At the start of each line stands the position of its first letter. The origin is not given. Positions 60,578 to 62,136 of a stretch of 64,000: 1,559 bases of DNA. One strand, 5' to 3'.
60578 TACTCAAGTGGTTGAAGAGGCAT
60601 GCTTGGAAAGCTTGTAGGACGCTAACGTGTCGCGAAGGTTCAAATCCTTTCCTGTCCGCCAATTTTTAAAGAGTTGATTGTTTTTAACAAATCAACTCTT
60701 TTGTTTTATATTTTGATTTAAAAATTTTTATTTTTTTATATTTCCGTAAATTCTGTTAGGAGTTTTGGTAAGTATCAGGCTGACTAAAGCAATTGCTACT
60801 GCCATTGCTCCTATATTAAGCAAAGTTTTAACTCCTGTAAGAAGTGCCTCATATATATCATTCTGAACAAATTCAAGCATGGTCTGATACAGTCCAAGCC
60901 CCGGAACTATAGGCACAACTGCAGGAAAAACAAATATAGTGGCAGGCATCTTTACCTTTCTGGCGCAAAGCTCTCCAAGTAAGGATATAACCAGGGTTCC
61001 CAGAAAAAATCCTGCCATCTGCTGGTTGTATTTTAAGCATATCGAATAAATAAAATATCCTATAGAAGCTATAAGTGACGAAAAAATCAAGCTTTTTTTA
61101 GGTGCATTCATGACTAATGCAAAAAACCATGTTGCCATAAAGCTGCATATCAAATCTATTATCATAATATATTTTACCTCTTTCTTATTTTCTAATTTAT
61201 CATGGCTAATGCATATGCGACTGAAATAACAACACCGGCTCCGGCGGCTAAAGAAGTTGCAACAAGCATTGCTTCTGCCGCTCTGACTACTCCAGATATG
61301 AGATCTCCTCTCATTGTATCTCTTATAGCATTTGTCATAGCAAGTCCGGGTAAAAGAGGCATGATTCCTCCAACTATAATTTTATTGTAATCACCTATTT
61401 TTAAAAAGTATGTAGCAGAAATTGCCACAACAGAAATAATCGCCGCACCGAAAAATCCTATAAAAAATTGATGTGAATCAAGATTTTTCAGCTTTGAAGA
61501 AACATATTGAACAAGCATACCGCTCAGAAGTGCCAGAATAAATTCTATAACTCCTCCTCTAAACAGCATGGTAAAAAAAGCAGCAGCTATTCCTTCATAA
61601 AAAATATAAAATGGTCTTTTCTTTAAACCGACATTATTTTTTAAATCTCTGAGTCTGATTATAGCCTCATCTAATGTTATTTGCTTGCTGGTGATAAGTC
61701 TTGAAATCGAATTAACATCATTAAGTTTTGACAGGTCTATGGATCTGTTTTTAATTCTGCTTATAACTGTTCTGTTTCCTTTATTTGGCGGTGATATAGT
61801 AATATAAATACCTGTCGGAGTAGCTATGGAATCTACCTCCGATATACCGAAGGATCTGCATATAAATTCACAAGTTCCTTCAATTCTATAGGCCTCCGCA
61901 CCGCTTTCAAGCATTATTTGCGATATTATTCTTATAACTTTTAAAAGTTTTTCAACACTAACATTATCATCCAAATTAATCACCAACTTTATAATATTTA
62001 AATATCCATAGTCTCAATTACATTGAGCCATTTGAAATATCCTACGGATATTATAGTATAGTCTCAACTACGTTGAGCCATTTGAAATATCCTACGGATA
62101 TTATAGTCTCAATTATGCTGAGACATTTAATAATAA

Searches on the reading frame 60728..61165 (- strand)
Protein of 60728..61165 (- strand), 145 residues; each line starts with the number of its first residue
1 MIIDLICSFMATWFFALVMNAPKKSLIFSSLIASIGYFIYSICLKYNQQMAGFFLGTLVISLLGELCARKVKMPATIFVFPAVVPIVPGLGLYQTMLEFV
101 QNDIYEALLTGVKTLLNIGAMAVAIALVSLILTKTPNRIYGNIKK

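Call 13: find_encoding_contigs(protein=window:60728-61165:-, flank=6000, max_places=10)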
Protein window:60728-61165:- (145 aa): 4 contigs read that carry it; 4 places shown.
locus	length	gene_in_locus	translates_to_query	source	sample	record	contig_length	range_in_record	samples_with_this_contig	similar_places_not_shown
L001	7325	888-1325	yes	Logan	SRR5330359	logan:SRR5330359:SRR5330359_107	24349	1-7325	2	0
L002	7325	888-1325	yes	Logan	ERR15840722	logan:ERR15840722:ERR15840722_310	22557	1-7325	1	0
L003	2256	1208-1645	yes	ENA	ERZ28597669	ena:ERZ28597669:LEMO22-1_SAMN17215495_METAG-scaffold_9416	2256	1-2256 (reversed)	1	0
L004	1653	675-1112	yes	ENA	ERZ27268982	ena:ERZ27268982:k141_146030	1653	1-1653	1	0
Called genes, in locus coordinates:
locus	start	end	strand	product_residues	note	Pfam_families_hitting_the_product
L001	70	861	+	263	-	PF06738:ThrE, PF12821:ThrE_2 (weak)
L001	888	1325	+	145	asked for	PF06738:ThrE, PF12821:ThrE_2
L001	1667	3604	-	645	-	PF02743:dCache_1, PF22673:MCP-like_PDC_1, PF00672:HAMP (faint), PF00015:MCPsignal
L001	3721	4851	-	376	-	PF01476:LysM, PF00704:Glyco_hydro_18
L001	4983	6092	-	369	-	PF13487:HD_5, PF01966:HD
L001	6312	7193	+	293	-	PF00701:DHDPS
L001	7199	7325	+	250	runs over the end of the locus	PF01113:DapB_N, PF05173:DapB_C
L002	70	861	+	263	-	PF06738:ThrE, PF12821:ThrE_2 (weak)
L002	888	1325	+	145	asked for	PF06738:ThrE, PF12821:ThrE_2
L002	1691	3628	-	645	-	PF02743:dCache_1, PF22673:MCP-like_PDC_1, PF00672:HAMP (faint), PF00015:MCPsignal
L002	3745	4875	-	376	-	PF01476:LysM, PF00704:Glyco_hydro_18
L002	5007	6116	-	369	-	PF13487:HD_5, PF01966:HD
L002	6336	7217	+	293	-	PF00701:DHDPS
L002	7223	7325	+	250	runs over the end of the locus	PF01113:DapB_N, PF05173:DapB_C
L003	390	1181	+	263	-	PF06738:ThrE, PF12821:ThrE_2 (weak)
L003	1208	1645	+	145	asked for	PF06738:ThrE, PF12821:ThrE_2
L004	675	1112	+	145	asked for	PF06738:ThrE, PF12821:ThrE_2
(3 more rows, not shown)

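Call 41: search_protein_families(library=pfam, proteins=[window:60728-61165:-])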
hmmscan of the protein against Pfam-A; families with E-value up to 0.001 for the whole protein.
window:60728-61165:- (145 aa): 3 families
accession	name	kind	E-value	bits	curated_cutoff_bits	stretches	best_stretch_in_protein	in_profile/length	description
PF12821.13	ThrE_2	-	2.8e-35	121.8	27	1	4-131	1-129/129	Threonine/Serine exporter, ThrE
PF06738.18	ThrE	-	5.8e-08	32.9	26.3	1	3-129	110-238/241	Putative threonine/serine exporter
PF04306.18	DUF456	-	0.00026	21.7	29.4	0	2-70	40-100/139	Protein of unknown function (DUF456)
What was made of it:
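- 60728..61165 (-): ThrE_2/YjjB-like gene, second gene of the operon. Pfam PF12821, E = 3e-35 (call 41)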

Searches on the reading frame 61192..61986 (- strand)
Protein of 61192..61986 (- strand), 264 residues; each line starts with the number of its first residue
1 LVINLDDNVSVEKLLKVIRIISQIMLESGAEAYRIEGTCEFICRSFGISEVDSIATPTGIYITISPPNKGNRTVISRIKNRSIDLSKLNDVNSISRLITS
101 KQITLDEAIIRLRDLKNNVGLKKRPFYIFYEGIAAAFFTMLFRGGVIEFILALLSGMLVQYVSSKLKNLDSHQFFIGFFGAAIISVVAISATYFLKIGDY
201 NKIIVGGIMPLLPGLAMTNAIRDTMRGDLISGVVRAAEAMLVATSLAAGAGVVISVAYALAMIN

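Call 23: find_homologous_proteins(query=window:61192-61986:-)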
Query window:61192-61986:- (264 aa): 390 proteins with E <= 0.001 among 4812 candidates; the best 120 are listed.
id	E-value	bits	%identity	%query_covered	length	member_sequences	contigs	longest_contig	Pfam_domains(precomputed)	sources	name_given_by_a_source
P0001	2.0e-158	543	99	100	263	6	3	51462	PF06738.19,PF12821.14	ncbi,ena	-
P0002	1.7e-144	497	90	98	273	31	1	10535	PF06738.19,PF12821.14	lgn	-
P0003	1.3e-140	485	86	98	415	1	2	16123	PF06738.19,PF12821.14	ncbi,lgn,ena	-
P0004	8.2e-131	453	81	100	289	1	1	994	PF06738.19,PF12821.14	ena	-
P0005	3.7e-130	451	80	99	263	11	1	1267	PF06738.19,PF12821.14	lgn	-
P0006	1.2e-128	446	79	98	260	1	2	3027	PF06738.19,PF12821.14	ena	-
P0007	9.2e-128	443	77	100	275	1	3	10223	PF06738.19,PF12821.14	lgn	-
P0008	1.6e-127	442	78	98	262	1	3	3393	PF06738.19,PF12821.14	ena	-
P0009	3.7e-124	431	74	99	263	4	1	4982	PF06738.19,PF12821.14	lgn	-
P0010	1.8e-122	425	75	99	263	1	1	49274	PF06738.19,PF12821.14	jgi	jgi:uncharacterized membrane protein YjjP (DUF1212 family)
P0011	1.3e-121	423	75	98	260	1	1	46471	PF06738.19,PF12821.14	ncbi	-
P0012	6.1e-121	420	75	100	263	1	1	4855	PF06738.19,PF12821.14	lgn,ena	-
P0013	6.3e-121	420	75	98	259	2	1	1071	PF06738.19,PF12821.14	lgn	-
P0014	2.5e-120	418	78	90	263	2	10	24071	PF06738.19,PF12821.14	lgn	-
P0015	1.3e-113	396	69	98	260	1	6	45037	PF06738.19,PF12821.14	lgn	-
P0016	2.8e-98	346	63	97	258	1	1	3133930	PF06738.19,PF12821.14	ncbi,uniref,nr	ncbi:threonine/serine exporter family protein [Sedimentibacter sp. zth1]|uniref:threonine/serine exp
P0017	2.5e-92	327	60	98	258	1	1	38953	PF06738.19,PF12821.14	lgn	-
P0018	2.5e-85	304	56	97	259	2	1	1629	PF06738.19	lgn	-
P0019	1.2e-84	302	56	97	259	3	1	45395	PF06738.19,PF12821.14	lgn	-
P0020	1.3e-84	301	58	97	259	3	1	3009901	PF06738.19,PF12821.14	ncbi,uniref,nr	ncbi:threonine/serine ThrE exporter family protein [Sedimentibacter sp. MB31-C6]|uniref:threonine/se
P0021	1.7e-84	301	55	97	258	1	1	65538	PF06738.19,PF12821.14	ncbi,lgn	ncbi:MAG: threonine/serine exporter ThrE family protein [Sedimentibacter sp.]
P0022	2.4e-84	301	57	96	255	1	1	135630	PF06738.19,PF12821.14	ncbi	-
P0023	3.7e-84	300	55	97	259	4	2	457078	PF06738.19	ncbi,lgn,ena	-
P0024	6.9e-84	299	56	97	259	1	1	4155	PF06738.19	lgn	-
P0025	1.1e-83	298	55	97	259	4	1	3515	PF06738.19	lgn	-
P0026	2.5e-83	297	55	97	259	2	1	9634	PF06738.19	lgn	-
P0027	3.3e-83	297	55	97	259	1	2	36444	PF06738.19,PF12821.14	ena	-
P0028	6.8e-83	296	55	97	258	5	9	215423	PF06738.19,PF12821.14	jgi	jgi:uncharacterized membrane protein YjjP (DUF1212 family)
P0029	7.5e-83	296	55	97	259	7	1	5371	PF06738.19,PF12821.14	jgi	-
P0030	7.9e-83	296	55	97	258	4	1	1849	PF06738.19,PF12821.14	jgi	-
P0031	1.1e-82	295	55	97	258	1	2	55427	PF06738.19,PF12821.14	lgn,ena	-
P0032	1.1e-82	295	55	97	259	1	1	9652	PF06738.19,PF12821.14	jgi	-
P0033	3.7e-82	293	55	97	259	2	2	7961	PF06738.19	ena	-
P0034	4.7e-82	293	55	97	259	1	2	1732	PF06738.19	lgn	-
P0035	7.0e-82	293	54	97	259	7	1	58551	PF06738.19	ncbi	-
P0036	1.7e-81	291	55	95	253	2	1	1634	PF06738.19,PF12821.14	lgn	-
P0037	2.6e-81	291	55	98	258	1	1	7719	PF06738.19,PF12821.14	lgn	-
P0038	5.9e-81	289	53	97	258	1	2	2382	PF06738.19,PF12821.14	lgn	-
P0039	6.1e-81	289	55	96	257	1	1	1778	PF06738.19,PF12821.14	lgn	-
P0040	6.4e-81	289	54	97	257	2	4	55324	PF06738.19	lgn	-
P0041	6.9e-81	289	56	92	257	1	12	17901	PF06738.19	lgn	-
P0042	7.9e-81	289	52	97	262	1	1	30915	PF06738.19,PF12821.14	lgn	-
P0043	8.0e-81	289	56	94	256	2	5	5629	PF06738.19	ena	-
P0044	8.6e-81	289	54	97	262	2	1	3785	PF06738.19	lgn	-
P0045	1.4e-80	288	55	95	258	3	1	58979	PF06738.19,PF12821.14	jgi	-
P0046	1.4e-80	288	54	97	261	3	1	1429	PF06738.19,PF12821.14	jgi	-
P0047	1.5e-80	288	52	96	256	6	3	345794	PF06738.19,PF12821.14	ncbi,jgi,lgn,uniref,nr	ncbi:threonine/serine exporter family protein [Sedimentibacter sp.]|uniref:threonine/serine ThrE exp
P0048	2.7e-80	287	52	97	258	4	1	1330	PF06738.19,PF12821.14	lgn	-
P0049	2.9e-80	287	54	96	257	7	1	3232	PF06738.19,PF12821.14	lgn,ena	-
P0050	3.7e-80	287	54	95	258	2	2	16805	PF06738.19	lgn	-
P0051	6.2e-80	286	53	96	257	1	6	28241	PF06738.19,PF12821.14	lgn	-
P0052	7.0e-80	286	53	97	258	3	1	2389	PF06738.19,PF12821.14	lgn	-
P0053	9.8e-80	285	54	95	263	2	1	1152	PF06738.19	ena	-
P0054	9.9e-80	285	53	95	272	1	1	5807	PF06738.19,PF12821.14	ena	-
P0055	9.9e-80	285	53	97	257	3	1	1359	PF06738.19,PF12821.14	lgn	-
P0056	1.3e-79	285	53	97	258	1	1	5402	PF06738.19,PF12821.14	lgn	-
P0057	1.3e-79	285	55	97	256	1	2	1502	PF06738.19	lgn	-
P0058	1.3e-79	285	53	97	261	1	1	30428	PF06738.19,PF12821.14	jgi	jgi:uncharacterized membrane protein YjjP (DUF1212 family)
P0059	1.6e-79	285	53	97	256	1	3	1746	PF06738.19,PF12821.14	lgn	-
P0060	1.6e-79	285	53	97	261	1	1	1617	PF06738.19,PF12821.14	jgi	jgi:uncharacterized membrane protein YjjP (DUF1212 family)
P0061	1.9e-79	285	54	97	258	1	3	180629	PF06738.19,PF12821.14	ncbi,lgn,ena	-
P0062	2.2e-79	284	56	95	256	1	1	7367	PF06738.19,PF12821.14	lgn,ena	-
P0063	2.2e-79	284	55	97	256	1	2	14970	PF06738.19,PF12821.14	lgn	-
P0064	2.3e-79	284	55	95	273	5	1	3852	PF06738.19,PF12821.14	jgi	-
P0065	4.1e-79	283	52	97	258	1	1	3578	PF06738.19,PF12821.14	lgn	-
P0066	4.2e-79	283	55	96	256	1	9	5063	PF06738.19,PF12821.14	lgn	-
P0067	5.8e-79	283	53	96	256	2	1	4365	PF06738.19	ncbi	-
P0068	6.0e-79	283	53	97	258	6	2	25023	PF06738.19,PF12821.14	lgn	-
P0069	6.2e-79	283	54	96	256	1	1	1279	PF06738.19,PF12821.14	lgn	-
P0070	8.0e-79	283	53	97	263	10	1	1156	PF06738.19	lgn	-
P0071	9.3e-79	282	51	97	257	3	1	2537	PF06738.19,PF12821.14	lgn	-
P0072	1.2e-78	282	54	95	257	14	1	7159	PF06738.19,PF12821.14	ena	-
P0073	1.4e-78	282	55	95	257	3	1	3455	PF06738.19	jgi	jgi:uncharacterized membrane protein YjjP (DUF1212 family)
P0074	1.4e-78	282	53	98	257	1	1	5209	PF06738.19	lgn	-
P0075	3.9e-78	280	52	97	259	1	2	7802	PF06738.19,PF12821.14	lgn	-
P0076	6.3e-78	280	53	97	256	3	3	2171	PF06738.19,PF12821.14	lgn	-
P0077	6.9e-78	279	55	95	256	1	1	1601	PF06738.19,PF12821.14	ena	-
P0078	7.6e-78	279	54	97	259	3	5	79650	PF06738.19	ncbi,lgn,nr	ncbi:MAG: threonine/serine exporter family protein [Tissierellia bacterium]|nr:threonine/serine expo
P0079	1.9e-77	278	54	95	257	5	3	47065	PF06738.19,PF12821.14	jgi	jgi:uncharacterized membrane protein YjjP (DUF1212 family)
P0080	2.0e-77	278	54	97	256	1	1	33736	PF06738.19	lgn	-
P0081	2.6e-77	278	53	97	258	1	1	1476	PF06738.19,PF12821.14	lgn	-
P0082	2.7e-77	277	52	97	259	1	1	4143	PF06738.19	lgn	-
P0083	2.9e-77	277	53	98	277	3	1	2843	PF06738.19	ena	-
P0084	3.2e-77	277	52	96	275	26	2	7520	PF06738.19,PF12821.14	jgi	jgi:uncharacterized membrane protein YjjP (DUF1212 family)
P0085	4.6e-77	277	51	97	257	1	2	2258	PF06738.19,PF12821.14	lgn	-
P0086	1.3e-76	275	54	97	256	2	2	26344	PF06738.19,PF12821.14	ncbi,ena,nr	ncbi:MAG: threonine/serine exporter family protein [Tissierellia bacterium]|nr:threonine/serine expo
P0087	1.4e-76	275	52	97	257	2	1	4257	PF06738.19,PF12821.14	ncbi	-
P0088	1.4e-76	275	53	96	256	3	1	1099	PF06738.19,PF12821.14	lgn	-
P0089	4.3e-76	274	52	96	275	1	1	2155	PF06738.19,PF12821.14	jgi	-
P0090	4.8e-76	273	53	95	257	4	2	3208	PF06738.19,PF12821.14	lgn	-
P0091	5.7e-76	273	53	96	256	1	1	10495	PF06738.19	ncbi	-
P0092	5.9e-76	273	52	96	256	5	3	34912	PF06738.19,PF12821.14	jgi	jgi:uncharacterized membrane protein YjjP (DUF1212 family)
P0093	9.4e-76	272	50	96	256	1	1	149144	PF06738.19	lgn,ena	-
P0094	9.6e-76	272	52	97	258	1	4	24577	PF06738.19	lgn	-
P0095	4.0e-75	270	54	95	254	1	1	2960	PF06738.19,PF12821.14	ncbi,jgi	-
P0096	5.9e-75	270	51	95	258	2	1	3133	PF06738.19,PF12821.14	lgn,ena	-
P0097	7.3e-75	270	52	97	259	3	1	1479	PF06738.19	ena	-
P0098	8.7e-75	269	52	95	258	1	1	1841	PF06738.19,PF12821.14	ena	-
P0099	1.4e-74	269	52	97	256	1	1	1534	PF06738.19,PF12821.14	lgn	-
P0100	2.0e-74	268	51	97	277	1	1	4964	PF06738.19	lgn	-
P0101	2.1e-74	268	51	95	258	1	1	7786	PF06738.19,PF12821.14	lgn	-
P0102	2.3e-74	268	49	97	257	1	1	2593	PF06738.19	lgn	-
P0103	2.7e-74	268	71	68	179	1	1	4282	PF06738.19,PF12821.14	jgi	jgi:uncharacterized membrane protein YjjP (DUF1212 family)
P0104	2.8e-74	268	50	96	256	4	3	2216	PF06738.19,PF12821.14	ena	-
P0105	3.5e-74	267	50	97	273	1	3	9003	PF06738.19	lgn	-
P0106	6.5e-74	266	52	95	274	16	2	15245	PF06738.19,PF12821.14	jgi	-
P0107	4.9e-73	264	51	95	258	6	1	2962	PF06738.19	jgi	jgi:uncharacterized membrane protein YjjP (DUF1212 family)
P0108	4.9e-73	264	52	95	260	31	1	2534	PF06738.19,PF12821.14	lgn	-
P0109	5.4e-73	263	53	95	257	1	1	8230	PF06738.19,PF12821.14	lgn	-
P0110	6.4e-73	263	49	87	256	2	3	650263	PF06738.19,PF12821.14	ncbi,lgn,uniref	ncbi:MAG: threonine/serine exporter family protein [Sedimentibacter sp.]|uniref:threonine/serine Thr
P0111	2.0e-72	262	50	97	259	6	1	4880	PF06738.19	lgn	-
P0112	1.3e-71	259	50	97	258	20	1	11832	PF06738.19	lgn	-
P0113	3.3e-71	258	49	95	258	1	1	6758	PF06738.19,PF12821.14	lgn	-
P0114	2.2e-69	252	50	95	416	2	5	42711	PF06738.19,PF12821.14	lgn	-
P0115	7.1e-68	247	48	100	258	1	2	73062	PF06738.19,PF12821.14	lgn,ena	-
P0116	2.8e-66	241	49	95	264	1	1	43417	PF06738.19,PF12821.14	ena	-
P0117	8.6e-65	237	46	95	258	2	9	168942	PF06738.19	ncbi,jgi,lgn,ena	-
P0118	1.8e-64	236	48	94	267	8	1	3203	PF06738.19,PF12821.14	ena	-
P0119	3.4e-64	235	45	95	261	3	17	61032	PF06738.19,PF12821.14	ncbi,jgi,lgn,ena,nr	ncbi:MAG: threonine/serine exporter family protein [Clostridia bacterium]|nr:threonine/serine export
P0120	8.3e-64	233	48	94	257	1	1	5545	PF06738.19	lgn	-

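Call 24: find_encoding_contigs(protein=P0001, flank=3000, max_places=6)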
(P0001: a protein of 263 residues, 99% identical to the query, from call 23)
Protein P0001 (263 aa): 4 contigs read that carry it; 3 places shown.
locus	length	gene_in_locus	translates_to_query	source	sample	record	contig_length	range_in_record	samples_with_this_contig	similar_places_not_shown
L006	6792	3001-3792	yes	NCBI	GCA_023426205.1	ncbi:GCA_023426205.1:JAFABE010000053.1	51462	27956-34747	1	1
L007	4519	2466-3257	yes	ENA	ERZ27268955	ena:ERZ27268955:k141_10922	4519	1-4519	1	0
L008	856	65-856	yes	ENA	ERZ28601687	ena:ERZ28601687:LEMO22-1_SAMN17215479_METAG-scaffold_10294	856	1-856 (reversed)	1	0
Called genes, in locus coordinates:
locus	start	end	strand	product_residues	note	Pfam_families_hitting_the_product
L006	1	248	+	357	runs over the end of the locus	PF00512:HisKA, PF02518:HATPase_c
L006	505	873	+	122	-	-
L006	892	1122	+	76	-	-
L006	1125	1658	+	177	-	-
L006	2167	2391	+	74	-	PF13192:Thioredoxin_3 (weak), PF00462:Glutaredoxin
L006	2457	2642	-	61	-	PF08984:DUF1858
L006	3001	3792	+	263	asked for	PF06738:ThrE, PF12821:ThrE_2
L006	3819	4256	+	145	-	PF06738:ThrE, PF12821:ThrE_2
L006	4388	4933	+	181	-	-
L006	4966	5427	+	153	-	PF00583:Acetyltransf_1, PF13673:Acetyltransf_10, PF13508:Acetyltransf_7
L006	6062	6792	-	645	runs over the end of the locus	PF02743:dCache_1, PF22673:MCP-like_PDC_1, PF00672:HAMP (faint), PF00015:MCPsignal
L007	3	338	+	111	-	?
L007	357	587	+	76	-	-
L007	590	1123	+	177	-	-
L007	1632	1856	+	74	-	PF13192:Thioredoxin_3 (weak), PF00462:Glutaredoxin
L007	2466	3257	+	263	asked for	PF06738:ThrE, PF12821:ThrE_2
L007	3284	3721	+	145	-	PF06738:ThrE, PF12821:ThrE_2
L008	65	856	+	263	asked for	PF06738:ThrE, PF12821:ThrE_2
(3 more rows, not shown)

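Call 25: find_encoding_contigs(protein=P0002, flank=3000, max_places=4)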
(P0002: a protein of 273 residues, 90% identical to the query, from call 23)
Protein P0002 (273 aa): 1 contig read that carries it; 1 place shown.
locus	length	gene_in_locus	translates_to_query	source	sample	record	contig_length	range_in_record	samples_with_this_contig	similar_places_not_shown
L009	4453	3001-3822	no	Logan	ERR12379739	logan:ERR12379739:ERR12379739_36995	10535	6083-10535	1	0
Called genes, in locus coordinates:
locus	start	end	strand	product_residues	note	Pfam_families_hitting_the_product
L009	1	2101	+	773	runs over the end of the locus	PF00395:SLH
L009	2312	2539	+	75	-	PF00462:Glutaredoxin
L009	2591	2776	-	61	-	PF08984:DUF1858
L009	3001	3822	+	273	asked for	PF06738:ThrE, PF12821:ThrE_2 (weak)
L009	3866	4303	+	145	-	PF06738:ThrE (weak), PF12821:ThrE_2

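Call 26: find_encoding_contigs(protein=P0003, flank=3000, max_places=4)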
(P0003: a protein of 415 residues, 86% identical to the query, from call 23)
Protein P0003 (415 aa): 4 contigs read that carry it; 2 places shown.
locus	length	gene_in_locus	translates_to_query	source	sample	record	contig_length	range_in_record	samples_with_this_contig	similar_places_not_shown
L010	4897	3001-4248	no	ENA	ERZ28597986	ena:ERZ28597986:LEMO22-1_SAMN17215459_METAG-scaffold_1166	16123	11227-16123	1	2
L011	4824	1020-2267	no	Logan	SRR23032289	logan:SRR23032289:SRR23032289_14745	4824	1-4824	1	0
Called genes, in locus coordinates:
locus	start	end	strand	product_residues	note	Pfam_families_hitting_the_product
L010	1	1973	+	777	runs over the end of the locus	PF00395:SLH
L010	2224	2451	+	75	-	PF00462:Glutaredoxin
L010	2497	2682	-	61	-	PF08984:DUF1858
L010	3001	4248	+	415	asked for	PF06738:ThrE, PF12821:ThrE_2 (weak), PF06738:ThrE (weak), PF12821:ThrE_2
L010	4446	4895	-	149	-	?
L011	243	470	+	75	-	PF00462:Glutaredoxin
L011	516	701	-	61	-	PF08984:DUF1858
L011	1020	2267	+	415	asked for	PF06738:ThrE, PF12821:ThrE_2 (weak), PF06738:ThrE (weak), PF12821:ThrE_2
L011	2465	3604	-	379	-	PF01476:LysM, PF00704:Glyco_hydro_18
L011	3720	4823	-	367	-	?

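Call 34: find_encoding_contigs(protein=P0007, flank=1500, max_places=3)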
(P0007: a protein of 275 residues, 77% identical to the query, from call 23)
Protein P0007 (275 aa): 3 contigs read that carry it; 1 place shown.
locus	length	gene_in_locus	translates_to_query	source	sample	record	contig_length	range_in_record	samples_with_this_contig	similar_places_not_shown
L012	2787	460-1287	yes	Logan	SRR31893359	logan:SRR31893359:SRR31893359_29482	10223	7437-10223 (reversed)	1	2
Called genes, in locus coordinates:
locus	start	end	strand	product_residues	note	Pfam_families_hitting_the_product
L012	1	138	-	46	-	?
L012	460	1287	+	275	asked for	PF06738:ThrE, PF12821:ThrE_2 (weak)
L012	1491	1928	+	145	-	PF06738:ThrE (weak), PF12821:ThrE_2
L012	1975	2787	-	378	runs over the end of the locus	-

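Call 35: find_encoding_contigs(protein=P0014, flank=1500, max_places=3)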
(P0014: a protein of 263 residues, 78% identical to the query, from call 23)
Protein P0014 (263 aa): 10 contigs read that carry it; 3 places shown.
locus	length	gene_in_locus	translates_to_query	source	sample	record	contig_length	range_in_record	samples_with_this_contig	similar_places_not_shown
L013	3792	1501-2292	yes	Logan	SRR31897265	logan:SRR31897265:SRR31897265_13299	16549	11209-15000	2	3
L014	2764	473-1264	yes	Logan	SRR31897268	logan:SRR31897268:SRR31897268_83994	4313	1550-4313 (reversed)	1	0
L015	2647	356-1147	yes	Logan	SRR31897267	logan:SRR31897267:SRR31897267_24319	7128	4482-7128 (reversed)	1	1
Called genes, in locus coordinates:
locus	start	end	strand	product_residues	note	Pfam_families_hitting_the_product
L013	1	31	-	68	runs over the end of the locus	PF01206:TusA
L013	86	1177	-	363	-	PF04143:Sulf_transp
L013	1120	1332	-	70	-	-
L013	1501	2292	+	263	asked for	PF06738:ThrE, PF12821:ThrE_2 (weak)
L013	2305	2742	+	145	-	PF06738:ThrE (weak), PF12821:ThrE_2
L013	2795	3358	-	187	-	PF03352:Adenine_glyco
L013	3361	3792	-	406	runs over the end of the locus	PF00817:IMS, PF11799:IMS_C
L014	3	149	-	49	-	?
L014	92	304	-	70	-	-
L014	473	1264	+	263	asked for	PF06738:ThrE, PF12821:ThrE_2 (weak)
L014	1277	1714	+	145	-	PF06738:ThrE (weak), PF12821:ThrE_2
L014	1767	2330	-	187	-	PF03352:Adenine_glyco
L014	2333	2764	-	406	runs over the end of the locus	PF00817:IMS, PF11799:IMS_C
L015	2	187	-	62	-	?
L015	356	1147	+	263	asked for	PF06738:ThrE, PF12821:ThrE_2 (weak)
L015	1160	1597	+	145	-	PF06738:ThrE (weak), PF12821:ThrE_2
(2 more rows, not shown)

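Call 41: search_protein_families(library=pfam, proteins=[window:61192-61986:-])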
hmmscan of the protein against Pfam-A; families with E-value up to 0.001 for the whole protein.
window:61192-61986:- (264 aa): 2 families
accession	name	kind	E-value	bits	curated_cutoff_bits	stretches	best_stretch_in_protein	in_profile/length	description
PF06738.18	ThrE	-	1.1e-65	221.9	26.3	1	19-256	4-240/241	Putative threonine/serine exporter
PF12821.13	ThrE_2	-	1.4e-07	32.3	27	1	132-254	6-127/129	Threonine/Serine exporter, ThrE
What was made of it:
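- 61192..61986 (-): ThrE/YjjP-like gene downstream of the array. Pfam PF06738, E = 1e-65 (call 41)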
